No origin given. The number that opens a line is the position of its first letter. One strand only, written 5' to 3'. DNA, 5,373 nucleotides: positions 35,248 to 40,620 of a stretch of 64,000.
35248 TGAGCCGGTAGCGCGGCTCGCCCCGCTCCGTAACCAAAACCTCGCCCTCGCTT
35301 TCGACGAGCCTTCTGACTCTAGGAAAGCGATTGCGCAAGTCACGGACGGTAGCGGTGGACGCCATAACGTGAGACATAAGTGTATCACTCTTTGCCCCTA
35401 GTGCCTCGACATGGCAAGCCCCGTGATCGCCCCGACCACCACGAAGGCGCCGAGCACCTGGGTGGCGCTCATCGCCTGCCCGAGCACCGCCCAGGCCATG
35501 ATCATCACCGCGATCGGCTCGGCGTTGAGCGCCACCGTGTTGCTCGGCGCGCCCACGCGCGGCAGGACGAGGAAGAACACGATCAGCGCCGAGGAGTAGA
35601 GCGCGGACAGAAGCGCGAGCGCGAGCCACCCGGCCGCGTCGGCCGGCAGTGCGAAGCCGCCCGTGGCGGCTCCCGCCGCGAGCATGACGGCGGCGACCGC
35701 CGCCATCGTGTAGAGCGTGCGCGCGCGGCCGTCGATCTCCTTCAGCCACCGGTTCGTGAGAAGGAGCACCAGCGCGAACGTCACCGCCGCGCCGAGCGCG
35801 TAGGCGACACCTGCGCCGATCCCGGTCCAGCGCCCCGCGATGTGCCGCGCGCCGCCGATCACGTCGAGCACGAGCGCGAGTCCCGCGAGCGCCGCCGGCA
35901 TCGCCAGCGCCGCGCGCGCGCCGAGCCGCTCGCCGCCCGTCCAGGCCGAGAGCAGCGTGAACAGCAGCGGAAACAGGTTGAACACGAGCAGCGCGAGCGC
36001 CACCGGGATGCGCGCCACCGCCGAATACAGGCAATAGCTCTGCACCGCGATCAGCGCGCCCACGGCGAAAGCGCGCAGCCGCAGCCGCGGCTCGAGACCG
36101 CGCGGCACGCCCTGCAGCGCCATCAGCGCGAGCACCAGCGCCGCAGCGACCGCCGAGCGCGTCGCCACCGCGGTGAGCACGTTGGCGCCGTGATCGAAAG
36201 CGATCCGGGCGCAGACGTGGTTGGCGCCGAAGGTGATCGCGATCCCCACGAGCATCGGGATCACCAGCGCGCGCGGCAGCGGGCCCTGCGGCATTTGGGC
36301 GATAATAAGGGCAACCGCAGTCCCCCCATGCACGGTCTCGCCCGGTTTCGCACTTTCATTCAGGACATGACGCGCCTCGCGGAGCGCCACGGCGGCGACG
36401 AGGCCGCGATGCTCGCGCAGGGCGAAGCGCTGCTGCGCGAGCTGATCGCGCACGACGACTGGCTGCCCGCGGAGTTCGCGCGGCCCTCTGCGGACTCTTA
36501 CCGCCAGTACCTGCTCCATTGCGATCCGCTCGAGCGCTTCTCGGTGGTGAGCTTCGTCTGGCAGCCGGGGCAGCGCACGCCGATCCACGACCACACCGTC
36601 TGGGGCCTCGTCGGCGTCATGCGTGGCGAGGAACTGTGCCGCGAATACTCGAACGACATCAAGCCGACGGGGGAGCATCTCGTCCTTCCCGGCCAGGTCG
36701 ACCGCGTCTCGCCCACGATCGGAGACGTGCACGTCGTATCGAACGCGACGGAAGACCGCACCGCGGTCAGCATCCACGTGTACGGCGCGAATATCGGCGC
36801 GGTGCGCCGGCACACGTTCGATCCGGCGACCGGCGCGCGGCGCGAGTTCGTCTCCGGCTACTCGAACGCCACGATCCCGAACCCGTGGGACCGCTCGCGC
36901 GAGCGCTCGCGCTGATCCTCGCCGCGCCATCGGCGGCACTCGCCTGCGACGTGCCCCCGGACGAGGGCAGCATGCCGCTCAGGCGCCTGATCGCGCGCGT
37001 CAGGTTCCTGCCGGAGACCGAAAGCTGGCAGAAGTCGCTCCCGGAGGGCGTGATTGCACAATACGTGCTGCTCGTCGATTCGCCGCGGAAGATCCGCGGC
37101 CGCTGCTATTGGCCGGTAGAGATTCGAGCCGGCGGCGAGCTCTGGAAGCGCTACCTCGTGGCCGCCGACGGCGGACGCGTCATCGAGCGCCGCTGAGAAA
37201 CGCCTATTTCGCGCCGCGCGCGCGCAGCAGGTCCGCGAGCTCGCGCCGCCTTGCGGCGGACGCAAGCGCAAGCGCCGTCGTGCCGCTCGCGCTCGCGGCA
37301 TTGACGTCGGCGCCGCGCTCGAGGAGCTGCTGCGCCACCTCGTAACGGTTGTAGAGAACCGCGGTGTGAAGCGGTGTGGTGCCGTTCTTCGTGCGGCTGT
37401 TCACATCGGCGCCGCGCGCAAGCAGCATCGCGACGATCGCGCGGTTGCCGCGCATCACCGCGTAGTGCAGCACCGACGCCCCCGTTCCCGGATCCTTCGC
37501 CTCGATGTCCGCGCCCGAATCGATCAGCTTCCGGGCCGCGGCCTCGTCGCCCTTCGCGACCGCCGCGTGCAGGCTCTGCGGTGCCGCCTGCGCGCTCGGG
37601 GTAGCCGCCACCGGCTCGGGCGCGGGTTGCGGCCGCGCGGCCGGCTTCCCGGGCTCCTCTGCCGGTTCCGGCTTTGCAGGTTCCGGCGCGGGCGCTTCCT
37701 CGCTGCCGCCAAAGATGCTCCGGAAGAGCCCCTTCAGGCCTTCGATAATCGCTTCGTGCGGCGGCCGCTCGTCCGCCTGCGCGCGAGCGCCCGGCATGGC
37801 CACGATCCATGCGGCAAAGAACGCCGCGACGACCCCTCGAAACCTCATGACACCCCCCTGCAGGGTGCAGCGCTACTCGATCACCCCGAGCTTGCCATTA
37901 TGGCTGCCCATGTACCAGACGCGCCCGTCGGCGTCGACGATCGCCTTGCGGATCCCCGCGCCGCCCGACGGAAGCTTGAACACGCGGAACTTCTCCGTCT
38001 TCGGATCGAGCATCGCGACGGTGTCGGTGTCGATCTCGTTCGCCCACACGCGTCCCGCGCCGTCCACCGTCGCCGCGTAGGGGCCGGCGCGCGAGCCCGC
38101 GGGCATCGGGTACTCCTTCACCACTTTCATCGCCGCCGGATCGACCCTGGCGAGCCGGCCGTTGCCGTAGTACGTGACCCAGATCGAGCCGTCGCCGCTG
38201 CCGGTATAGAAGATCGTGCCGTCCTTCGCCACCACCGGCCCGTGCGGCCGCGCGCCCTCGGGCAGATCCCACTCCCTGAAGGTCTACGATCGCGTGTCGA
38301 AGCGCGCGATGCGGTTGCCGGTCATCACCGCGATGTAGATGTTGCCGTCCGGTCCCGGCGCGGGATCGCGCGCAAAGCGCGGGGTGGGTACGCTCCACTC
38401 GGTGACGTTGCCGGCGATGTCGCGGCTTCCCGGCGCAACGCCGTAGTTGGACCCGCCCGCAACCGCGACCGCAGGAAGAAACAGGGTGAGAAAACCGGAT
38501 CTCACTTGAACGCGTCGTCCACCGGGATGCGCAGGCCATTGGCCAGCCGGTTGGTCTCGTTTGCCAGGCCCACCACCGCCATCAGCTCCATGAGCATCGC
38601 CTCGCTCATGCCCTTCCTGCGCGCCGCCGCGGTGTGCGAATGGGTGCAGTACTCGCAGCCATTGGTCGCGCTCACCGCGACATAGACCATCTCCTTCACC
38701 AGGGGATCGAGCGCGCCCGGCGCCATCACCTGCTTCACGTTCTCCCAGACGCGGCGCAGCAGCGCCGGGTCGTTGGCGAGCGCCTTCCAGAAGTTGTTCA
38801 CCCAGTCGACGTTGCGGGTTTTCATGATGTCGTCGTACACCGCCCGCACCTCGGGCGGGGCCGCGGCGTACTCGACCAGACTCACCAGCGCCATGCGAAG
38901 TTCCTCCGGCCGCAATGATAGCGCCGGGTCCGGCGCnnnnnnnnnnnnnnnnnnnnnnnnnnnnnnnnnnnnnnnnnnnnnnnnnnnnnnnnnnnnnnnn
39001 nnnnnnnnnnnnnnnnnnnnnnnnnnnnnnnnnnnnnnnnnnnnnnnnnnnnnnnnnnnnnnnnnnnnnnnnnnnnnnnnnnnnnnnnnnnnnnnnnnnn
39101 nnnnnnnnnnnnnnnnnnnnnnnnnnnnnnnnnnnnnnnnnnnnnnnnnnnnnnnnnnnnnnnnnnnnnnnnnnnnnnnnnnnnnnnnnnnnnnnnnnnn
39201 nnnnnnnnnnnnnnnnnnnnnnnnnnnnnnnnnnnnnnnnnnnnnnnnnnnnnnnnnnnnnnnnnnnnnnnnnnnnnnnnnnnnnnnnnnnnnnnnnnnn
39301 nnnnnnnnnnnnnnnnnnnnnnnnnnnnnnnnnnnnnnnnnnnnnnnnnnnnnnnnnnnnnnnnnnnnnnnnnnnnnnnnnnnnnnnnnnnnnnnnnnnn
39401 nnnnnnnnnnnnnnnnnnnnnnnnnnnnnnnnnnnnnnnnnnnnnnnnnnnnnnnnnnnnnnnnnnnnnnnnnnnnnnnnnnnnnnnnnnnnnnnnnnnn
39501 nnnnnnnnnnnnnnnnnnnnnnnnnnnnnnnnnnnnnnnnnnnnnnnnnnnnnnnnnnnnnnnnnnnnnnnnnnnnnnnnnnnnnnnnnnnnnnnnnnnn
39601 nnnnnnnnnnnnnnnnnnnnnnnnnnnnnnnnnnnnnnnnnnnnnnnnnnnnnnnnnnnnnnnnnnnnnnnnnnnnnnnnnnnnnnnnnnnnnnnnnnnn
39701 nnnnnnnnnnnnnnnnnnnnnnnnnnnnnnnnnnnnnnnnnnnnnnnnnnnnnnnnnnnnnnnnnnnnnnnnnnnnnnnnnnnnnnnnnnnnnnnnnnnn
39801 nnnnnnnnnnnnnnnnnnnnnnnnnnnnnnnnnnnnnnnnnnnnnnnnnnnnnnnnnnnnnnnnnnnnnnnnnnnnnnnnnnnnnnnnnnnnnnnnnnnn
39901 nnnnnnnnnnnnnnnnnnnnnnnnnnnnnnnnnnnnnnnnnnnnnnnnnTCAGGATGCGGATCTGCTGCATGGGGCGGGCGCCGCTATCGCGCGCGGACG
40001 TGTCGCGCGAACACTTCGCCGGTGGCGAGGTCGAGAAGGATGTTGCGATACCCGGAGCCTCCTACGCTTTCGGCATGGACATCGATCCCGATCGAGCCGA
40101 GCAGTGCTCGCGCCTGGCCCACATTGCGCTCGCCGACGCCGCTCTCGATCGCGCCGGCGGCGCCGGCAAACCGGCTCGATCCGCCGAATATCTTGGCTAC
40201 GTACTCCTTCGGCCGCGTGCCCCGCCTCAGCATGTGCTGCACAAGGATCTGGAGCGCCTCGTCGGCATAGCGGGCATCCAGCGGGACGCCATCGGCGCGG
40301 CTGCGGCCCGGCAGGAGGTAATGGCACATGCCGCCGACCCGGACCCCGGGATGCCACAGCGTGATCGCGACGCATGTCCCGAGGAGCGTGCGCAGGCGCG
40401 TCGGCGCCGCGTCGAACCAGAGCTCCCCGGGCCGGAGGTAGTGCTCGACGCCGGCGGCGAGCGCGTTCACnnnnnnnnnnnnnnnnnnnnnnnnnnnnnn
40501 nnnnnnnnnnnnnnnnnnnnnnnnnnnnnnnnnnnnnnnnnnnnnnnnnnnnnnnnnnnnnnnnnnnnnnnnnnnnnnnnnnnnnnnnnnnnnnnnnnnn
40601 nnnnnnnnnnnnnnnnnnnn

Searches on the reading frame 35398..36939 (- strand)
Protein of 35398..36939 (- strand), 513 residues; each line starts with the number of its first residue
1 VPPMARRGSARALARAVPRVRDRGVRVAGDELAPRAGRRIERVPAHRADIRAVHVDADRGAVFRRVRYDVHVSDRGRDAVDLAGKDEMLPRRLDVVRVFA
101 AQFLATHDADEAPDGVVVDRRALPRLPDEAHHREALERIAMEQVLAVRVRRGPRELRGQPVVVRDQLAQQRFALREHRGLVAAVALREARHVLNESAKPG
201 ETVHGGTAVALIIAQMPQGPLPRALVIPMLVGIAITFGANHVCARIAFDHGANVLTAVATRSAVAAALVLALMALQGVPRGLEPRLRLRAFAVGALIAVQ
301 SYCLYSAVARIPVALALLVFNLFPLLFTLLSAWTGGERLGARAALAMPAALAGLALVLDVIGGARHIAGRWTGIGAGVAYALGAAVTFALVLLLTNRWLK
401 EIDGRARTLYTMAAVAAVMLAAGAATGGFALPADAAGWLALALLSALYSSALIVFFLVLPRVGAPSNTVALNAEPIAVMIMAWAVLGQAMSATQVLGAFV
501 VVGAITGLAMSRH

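Call 9: search_protein_families(library=pfam, proteins=[window:35398-36939:-])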
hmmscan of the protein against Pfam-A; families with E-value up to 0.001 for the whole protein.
window:35398-36939:- (513 aa): 1 family
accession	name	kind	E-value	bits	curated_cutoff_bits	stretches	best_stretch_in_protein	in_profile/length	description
PF00892.27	EamA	-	2.6e-20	73.5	28.2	2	227-358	4-134/135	EamA-like transporter family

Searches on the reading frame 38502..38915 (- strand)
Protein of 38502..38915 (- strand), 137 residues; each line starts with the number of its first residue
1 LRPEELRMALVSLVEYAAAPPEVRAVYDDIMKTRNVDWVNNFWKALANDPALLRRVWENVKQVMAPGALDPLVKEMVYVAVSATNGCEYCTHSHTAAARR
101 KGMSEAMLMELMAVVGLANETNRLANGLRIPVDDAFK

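Call 9: search_protein_families(library=pfam, proteins=[window:38502-38915:-])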
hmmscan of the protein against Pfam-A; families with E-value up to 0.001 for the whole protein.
window:38502-38915:- (137 aa): 2 families
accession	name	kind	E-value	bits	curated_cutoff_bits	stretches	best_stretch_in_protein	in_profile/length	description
PF02627.25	CMD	-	4.4e-20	71.9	23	1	50-130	1-81/84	Carboxymuconolactone decarboxylase family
PF10778.14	DehI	-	0.00022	21.7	28.9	0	38-65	2-29/148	Halocarboxylic acid dehydrogenase DehI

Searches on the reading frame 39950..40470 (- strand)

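Call 9: search_protein_families(library=pfam, proteins=[window:39950-40375:-])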
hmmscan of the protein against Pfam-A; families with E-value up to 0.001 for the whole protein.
window:39950-40375:- (141 aa): 0 families

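Call 20: search_protein_families(library=pfam, proteins=[window:39985-40470:-])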
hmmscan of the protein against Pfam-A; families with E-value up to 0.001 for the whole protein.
window:39985-40470:- (161 aa): 1 family
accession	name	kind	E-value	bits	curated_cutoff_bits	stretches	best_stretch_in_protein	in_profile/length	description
PF03975.18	CheD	-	2e-23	83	25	1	52-156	1-107/108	CheD chemotactic sensory transduction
